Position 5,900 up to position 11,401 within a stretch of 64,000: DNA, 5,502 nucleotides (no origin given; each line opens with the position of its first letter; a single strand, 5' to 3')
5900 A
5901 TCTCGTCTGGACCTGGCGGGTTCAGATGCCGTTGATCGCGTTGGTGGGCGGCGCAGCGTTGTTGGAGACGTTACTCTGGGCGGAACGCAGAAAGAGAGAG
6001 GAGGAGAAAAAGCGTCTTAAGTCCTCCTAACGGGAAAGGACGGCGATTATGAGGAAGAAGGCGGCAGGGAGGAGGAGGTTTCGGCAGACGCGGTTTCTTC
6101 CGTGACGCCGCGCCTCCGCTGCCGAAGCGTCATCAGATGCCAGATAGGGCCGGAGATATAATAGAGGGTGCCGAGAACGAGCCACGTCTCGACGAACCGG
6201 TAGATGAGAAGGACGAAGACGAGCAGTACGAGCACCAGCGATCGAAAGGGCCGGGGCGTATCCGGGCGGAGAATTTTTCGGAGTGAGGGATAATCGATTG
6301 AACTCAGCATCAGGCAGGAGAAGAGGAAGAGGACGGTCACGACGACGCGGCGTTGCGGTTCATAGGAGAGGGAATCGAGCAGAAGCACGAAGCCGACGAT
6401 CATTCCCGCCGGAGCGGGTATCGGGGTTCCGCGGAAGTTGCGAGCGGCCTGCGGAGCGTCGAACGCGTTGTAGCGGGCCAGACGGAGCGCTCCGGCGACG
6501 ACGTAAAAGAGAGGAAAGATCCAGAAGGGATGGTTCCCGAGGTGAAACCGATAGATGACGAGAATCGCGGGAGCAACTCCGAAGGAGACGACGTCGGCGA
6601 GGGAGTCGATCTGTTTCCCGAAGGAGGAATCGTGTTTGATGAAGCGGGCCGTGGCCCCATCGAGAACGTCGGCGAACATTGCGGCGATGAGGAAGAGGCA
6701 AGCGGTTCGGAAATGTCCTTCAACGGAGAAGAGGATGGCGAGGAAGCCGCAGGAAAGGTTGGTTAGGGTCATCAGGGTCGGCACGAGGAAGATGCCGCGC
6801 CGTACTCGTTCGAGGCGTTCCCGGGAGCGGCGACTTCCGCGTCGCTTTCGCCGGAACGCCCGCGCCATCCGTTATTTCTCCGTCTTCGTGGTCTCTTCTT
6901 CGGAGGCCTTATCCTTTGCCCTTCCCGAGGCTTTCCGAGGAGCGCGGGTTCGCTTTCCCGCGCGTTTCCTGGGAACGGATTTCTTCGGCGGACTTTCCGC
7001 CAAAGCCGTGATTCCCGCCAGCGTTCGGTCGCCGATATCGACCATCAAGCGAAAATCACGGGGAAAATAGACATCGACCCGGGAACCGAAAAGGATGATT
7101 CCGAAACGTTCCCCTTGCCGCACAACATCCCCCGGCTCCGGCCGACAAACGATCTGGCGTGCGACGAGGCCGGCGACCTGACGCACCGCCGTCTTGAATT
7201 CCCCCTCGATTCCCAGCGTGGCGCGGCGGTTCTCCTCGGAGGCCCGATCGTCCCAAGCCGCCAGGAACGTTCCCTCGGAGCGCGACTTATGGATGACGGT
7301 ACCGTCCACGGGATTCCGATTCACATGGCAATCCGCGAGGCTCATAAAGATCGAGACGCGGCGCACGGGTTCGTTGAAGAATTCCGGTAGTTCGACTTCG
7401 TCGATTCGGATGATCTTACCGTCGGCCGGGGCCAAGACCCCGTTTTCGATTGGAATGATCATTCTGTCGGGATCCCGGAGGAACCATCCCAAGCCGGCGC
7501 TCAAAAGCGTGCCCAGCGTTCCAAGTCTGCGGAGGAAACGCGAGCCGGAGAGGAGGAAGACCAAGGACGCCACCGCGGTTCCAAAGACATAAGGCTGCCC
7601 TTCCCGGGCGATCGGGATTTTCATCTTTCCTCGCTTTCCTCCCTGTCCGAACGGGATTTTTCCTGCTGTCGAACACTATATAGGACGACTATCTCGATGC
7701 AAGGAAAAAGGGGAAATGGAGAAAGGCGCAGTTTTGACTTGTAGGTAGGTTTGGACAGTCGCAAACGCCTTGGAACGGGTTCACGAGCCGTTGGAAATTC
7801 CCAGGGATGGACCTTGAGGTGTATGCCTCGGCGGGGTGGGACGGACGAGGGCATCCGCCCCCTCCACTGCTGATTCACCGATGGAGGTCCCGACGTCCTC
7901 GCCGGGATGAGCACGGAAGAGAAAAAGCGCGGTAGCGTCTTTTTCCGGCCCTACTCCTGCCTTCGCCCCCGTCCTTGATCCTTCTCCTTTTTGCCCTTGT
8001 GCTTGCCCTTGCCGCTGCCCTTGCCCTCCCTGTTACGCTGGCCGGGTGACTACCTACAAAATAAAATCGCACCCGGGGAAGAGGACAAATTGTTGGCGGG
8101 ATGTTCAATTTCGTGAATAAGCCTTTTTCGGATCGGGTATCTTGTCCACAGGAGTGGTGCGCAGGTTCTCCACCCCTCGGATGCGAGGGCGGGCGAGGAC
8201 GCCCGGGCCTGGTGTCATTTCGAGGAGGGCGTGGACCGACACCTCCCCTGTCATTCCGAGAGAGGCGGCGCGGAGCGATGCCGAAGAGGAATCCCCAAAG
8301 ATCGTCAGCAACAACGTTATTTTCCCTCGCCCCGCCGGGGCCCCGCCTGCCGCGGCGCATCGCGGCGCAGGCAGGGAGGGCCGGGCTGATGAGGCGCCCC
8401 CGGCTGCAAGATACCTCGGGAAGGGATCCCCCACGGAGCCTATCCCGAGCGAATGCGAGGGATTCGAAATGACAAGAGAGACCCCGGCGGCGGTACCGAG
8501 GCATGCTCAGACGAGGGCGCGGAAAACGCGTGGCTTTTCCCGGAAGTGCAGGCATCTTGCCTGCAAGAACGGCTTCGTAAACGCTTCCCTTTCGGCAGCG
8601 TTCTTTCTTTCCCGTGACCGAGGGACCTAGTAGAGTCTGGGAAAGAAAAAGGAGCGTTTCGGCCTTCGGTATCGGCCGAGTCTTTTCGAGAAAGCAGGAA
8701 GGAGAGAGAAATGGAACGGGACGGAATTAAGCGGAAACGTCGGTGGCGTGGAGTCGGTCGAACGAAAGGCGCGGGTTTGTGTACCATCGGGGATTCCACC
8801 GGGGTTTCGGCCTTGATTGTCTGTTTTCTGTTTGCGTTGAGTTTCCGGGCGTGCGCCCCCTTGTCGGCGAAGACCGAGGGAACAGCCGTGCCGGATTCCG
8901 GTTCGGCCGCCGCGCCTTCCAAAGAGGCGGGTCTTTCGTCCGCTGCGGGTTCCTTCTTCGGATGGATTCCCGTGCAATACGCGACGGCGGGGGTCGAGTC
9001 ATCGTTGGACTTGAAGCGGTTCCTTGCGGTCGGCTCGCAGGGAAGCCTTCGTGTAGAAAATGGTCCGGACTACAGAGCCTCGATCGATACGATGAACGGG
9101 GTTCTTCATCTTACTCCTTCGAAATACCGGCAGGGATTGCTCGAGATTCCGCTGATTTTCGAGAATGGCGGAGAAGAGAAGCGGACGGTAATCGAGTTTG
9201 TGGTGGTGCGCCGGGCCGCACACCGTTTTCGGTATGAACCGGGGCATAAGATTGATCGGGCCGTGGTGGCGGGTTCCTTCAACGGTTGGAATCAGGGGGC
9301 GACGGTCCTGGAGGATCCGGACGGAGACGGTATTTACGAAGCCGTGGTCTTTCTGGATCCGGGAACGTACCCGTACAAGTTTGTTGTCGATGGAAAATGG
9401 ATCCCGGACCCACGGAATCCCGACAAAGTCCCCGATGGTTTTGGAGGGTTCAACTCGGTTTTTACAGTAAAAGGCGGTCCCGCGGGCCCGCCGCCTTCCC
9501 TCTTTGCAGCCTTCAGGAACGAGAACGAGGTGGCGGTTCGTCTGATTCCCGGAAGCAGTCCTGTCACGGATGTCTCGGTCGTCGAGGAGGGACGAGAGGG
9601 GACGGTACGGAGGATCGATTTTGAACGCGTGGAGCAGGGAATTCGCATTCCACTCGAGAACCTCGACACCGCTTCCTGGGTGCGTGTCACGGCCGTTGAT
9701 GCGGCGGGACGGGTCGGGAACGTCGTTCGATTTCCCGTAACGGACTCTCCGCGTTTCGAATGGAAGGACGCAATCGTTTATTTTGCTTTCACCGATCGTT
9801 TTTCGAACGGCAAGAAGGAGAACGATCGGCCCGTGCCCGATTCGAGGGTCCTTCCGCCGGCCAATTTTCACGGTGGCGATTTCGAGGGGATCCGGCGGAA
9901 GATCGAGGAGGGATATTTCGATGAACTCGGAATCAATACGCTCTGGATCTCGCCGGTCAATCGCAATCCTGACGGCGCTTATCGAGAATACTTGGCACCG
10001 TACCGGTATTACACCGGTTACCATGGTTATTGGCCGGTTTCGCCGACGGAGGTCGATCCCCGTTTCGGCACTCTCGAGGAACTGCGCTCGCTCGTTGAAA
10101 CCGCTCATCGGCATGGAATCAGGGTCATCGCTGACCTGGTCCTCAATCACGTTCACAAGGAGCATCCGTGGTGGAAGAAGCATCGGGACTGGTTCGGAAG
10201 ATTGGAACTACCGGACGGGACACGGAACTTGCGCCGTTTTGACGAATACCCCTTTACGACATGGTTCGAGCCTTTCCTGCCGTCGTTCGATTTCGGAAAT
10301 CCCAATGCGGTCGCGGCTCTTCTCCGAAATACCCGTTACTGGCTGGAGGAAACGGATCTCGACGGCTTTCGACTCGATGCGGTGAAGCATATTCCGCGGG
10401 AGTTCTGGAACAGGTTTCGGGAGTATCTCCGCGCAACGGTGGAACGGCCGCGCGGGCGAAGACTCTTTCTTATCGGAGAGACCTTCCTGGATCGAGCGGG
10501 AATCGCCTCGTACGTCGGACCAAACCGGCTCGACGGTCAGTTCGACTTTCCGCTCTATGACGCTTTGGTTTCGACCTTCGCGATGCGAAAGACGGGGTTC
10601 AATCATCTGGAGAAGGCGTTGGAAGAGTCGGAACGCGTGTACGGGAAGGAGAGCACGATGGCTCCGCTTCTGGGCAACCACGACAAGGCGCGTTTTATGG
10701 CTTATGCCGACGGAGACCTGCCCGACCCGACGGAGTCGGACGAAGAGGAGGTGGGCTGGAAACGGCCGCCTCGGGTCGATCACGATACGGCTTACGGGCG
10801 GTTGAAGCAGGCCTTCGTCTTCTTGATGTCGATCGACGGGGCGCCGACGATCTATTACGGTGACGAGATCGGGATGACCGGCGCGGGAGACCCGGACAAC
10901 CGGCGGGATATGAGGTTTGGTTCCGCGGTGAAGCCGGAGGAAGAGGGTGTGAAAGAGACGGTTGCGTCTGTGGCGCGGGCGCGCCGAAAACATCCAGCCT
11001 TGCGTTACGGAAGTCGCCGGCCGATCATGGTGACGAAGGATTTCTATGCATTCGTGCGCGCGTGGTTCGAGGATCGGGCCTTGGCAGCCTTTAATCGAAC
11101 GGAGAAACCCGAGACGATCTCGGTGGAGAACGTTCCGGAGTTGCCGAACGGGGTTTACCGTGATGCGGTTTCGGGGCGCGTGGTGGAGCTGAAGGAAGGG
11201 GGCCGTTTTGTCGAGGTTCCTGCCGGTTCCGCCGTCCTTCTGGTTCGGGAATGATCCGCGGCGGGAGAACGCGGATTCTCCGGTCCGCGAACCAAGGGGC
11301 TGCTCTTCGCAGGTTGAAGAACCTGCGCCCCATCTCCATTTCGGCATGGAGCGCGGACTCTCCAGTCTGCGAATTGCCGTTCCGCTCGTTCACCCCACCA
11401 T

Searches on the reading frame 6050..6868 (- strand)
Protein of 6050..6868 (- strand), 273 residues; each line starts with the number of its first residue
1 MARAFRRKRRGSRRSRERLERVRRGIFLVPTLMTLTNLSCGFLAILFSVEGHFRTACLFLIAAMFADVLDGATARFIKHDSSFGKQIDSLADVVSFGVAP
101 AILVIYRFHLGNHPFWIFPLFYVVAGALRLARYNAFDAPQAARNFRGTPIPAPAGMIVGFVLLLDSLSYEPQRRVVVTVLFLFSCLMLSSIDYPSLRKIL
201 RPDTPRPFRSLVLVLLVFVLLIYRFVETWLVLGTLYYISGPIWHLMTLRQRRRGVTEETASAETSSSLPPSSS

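Call 33: search_protein_families(library=pfam, proteins=[window:6050-6868:-], max_evalue=0.01)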
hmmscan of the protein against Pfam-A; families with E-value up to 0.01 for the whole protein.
window:6050-6868:- (273 aa): 1 family
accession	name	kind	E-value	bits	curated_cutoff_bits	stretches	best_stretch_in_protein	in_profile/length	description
PF01066.26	CDP-OH_P_transf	-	9e-22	78.5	22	1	28-176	2-138/152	CDP-alcohol phosphatidyltransferase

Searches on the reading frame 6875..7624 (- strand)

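Call 33: search_protein_families(library=pfam, proteins=[window:6875-7624:-], max_evalue=0.01)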
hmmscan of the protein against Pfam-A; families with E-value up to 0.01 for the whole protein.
window:6875-7624:- (250 aa): 1 family
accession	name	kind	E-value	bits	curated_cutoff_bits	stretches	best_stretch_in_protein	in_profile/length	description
PF02666.20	PS_Dcarbxylase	-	2.3e-36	125.7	22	1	46-206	6-195/198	Phosphatidylserine decarboxylase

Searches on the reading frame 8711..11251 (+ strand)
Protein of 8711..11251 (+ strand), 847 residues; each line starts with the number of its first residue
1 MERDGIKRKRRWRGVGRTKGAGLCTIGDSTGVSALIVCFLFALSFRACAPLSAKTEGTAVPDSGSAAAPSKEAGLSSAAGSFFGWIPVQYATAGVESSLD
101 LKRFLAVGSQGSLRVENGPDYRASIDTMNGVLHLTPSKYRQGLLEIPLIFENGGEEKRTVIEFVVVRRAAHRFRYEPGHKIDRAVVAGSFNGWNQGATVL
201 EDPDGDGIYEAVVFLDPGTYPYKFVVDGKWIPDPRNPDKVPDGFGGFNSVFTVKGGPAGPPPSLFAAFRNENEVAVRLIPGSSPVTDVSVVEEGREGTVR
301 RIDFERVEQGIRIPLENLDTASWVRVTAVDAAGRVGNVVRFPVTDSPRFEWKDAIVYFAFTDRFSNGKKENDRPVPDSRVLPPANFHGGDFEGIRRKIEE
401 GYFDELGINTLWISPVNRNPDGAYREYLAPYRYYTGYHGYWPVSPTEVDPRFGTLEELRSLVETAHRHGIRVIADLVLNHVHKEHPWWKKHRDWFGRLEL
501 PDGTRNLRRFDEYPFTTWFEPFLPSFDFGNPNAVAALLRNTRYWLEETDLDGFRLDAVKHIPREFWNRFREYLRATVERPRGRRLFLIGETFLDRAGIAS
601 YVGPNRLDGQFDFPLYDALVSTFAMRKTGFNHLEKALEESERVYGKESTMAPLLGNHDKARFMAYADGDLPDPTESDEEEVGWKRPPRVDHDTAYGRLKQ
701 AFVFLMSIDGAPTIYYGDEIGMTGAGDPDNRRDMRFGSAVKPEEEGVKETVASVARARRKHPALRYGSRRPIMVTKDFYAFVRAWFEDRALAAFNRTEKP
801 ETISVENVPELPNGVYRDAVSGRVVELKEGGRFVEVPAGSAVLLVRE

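Call 27: search_protein_families(library=pfam, proteins=[window:8711-11251:+], max_evalue=0.01)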
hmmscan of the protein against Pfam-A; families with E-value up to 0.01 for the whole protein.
window:8711-11251:+ (847 aa): 4 families
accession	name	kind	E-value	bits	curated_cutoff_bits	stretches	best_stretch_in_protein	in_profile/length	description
PF00128.31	Alpha-amylase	-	9.2e-48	164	22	1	359-726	2-360/446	Alpha amylase, catalytic domain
PF16561.11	AMPK1_CBM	-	8.7e-10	39.1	26.8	1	183-254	13-80/85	Glycogen recognition site of AMP-activated protein kinase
PF22058.2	X25_BaPul_like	-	0.0065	17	27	0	196-230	23-56/87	Pullulanase X25 domain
PF02922.24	CBM_48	-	0.0067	17.2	22.4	0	183-230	24-72/83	Carbohydrate-binding module 48 (Isoamylase N-terminal domain)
